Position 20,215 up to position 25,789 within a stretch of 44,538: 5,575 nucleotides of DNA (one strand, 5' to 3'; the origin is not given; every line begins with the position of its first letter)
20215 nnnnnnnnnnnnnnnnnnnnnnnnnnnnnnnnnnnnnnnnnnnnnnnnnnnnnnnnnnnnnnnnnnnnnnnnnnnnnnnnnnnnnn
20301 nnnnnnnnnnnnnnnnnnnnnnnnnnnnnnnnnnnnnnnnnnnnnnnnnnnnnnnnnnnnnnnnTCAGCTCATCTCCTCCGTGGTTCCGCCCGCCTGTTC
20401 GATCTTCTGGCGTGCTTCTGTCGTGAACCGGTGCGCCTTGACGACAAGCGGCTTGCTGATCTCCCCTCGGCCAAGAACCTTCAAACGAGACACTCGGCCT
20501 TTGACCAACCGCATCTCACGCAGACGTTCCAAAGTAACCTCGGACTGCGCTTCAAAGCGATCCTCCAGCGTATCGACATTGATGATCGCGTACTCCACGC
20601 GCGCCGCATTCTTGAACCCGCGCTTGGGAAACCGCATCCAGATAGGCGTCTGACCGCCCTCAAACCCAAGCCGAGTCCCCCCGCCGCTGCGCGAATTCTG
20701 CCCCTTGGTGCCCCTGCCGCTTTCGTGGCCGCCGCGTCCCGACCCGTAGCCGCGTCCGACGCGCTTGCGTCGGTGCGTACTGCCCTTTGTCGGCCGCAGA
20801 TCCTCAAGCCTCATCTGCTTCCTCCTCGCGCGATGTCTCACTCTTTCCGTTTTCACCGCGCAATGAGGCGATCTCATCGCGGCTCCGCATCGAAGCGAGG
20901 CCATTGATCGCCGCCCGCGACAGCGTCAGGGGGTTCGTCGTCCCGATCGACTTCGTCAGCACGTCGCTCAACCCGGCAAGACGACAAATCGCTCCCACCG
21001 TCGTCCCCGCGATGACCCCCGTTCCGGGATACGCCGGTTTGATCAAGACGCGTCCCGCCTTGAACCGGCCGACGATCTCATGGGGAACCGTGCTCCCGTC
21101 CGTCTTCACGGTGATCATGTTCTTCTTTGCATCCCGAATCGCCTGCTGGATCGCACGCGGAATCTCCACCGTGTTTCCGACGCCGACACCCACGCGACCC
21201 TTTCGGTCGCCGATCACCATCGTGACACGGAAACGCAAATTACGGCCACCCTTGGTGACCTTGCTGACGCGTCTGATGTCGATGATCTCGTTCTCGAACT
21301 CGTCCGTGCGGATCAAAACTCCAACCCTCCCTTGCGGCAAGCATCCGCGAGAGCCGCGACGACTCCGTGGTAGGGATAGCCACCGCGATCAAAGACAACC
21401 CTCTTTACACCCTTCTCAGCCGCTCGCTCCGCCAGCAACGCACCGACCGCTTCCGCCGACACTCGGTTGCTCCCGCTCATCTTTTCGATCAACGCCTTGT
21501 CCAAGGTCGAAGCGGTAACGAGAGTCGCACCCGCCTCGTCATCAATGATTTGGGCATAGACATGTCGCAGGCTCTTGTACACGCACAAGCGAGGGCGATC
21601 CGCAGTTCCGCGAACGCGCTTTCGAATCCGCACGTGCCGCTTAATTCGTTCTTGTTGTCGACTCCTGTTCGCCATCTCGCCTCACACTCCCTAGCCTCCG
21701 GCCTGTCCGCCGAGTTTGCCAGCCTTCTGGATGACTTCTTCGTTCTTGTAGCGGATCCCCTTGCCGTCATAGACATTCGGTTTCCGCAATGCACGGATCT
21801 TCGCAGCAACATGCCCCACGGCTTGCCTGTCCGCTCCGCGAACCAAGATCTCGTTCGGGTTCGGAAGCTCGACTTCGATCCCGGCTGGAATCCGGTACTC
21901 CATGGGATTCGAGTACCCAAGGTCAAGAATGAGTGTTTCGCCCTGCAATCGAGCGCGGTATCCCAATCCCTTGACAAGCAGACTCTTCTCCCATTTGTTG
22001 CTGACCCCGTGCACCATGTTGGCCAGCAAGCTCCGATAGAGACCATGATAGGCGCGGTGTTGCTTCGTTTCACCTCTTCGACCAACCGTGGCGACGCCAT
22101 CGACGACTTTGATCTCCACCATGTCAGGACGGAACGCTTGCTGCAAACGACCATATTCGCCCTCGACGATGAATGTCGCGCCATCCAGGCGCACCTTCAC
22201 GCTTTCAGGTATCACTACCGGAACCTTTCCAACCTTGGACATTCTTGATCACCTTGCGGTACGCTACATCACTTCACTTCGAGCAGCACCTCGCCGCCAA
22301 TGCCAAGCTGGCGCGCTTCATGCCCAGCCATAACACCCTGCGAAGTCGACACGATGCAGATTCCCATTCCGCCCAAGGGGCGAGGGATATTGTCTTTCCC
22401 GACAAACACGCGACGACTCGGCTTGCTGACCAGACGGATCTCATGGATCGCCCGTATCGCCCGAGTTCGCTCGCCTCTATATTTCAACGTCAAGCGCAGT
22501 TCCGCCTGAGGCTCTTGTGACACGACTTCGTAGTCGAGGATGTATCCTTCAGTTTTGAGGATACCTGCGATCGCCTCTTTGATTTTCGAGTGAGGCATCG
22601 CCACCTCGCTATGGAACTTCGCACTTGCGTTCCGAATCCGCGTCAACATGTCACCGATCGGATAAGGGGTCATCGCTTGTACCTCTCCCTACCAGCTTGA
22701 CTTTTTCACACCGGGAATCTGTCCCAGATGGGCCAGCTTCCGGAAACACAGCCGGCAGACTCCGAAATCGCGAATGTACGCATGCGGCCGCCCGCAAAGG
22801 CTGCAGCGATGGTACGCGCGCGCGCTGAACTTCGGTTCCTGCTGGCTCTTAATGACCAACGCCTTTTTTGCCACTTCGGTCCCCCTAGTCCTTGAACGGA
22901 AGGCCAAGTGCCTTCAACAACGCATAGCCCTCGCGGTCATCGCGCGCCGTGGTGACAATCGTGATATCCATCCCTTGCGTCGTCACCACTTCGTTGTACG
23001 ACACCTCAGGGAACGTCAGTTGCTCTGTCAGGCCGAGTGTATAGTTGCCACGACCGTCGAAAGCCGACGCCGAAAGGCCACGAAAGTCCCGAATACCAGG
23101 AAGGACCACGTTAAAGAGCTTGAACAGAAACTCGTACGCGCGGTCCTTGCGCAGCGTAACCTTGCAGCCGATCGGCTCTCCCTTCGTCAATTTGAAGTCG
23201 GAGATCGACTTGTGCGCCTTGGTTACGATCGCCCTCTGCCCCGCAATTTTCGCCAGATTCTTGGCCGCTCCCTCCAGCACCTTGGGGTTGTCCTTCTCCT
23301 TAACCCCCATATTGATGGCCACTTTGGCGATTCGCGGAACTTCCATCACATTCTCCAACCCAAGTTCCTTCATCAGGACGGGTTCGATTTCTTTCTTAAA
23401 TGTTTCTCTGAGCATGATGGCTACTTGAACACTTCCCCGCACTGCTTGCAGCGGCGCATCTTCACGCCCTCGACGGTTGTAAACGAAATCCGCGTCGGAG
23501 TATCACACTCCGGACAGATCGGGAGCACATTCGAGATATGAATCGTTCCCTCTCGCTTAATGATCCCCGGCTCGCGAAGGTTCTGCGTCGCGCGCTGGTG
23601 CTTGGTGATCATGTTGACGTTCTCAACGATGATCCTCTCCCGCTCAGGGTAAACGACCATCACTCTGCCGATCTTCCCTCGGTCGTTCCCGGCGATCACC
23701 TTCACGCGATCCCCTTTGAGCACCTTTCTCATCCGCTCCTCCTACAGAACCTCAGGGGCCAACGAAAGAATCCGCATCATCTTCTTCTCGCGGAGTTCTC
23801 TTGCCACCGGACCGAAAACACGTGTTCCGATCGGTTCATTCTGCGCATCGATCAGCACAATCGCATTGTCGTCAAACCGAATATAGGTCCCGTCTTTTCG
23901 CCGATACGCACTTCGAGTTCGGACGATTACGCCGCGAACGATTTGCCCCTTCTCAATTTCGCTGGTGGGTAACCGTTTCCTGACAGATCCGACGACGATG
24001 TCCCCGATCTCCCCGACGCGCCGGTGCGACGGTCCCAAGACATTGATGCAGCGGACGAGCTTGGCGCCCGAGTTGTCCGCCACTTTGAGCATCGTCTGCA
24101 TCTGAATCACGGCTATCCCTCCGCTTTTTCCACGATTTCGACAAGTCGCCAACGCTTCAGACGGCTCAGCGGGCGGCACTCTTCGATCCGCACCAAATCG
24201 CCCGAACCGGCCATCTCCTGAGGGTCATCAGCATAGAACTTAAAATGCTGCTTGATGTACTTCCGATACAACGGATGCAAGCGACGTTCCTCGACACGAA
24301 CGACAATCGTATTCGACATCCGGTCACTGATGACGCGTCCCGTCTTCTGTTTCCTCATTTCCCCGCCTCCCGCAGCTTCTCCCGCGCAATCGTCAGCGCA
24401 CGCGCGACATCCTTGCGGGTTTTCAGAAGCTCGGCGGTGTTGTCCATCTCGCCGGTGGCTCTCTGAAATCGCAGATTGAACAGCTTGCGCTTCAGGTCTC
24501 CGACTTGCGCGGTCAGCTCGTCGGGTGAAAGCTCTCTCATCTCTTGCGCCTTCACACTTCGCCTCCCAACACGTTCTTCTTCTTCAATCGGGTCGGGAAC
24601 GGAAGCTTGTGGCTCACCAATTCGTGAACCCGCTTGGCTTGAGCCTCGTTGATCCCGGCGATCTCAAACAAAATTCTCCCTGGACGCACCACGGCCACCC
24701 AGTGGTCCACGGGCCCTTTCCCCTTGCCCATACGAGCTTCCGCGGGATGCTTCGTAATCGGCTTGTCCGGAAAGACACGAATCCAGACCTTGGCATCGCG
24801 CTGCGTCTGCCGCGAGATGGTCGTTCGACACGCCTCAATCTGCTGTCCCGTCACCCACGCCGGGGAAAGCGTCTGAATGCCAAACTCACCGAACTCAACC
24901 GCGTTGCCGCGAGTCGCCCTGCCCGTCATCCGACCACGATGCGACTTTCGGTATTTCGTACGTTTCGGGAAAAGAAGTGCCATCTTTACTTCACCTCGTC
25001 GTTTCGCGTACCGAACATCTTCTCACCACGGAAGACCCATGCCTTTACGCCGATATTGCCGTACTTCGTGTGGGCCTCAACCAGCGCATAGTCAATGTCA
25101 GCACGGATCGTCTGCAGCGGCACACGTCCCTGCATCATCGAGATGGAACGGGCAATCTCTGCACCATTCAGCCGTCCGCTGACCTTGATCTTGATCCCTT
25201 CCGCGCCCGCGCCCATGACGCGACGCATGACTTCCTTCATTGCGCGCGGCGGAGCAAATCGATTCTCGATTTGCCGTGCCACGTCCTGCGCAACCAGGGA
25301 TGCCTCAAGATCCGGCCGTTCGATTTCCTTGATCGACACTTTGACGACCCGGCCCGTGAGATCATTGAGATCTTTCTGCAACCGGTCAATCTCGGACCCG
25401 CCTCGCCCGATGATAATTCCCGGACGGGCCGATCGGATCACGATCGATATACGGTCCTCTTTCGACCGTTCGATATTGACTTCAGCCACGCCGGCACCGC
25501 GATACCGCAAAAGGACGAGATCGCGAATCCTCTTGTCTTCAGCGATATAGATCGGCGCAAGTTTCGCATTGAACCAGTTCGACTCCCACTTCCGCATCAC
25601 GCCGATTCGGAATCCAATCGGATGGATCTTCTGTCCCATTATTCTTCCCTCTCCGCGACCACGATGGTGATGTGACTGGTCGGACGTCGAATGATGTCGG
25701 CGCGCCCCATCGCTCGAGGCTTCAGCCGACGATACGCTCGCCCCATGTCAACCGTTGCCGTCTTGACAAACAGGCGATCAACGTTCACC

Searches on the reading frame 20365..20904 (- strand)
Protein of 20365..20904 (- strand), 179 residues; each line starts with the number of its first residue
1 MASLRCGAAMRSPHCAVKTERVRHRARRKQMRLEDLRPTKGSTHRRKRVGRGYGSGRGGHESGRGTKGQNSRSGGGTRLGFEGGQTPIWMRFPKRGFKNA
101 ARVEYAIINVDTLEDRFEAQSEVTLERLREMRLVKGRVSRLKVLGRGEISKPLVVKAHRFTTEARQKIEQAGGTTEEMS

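Call 10: search_protein_families(library=pfam, proteins=[window:20365-20904:-], max_evalue=0.001)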
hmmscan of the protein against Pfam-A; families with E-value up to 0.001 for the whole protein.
window:20365-20904:- (179 aa): 1 family
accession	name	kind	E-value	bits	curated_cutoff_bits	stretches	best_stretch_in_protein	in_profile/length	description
PF00828.25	Ribosomal_L27A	-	2.8e-19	69.7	21.5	1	107-175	1-71/72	Ribosomal proteins 50S-L15, 50S-L18e, 60S-L27A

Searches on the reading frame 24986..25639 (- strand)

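Call 10: search_protein_families(library=pfam, proteins=[window:24986-25639:-], max_evalue=0.001)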
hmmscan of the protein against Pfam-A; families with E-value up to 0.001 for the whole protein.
window:24986-25639:- (217 aa): 3 families
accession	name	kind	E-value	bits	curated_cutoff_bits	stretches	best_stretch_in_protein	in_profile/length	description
PF00189.25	Ribosomal_S3_C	-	3.3e-31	108.1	34.1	1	120-202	1-83/83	Ribosomal protein S3, C-terminal domain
PF07650.23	KH_2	-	1.1e-15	57.6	22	1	44-110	8-77/78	KH domain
PF05316.17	VAR1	-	0.00029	21.4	33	1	138-202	120-192/195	Mitochondrial ribosomal protein (VAR1)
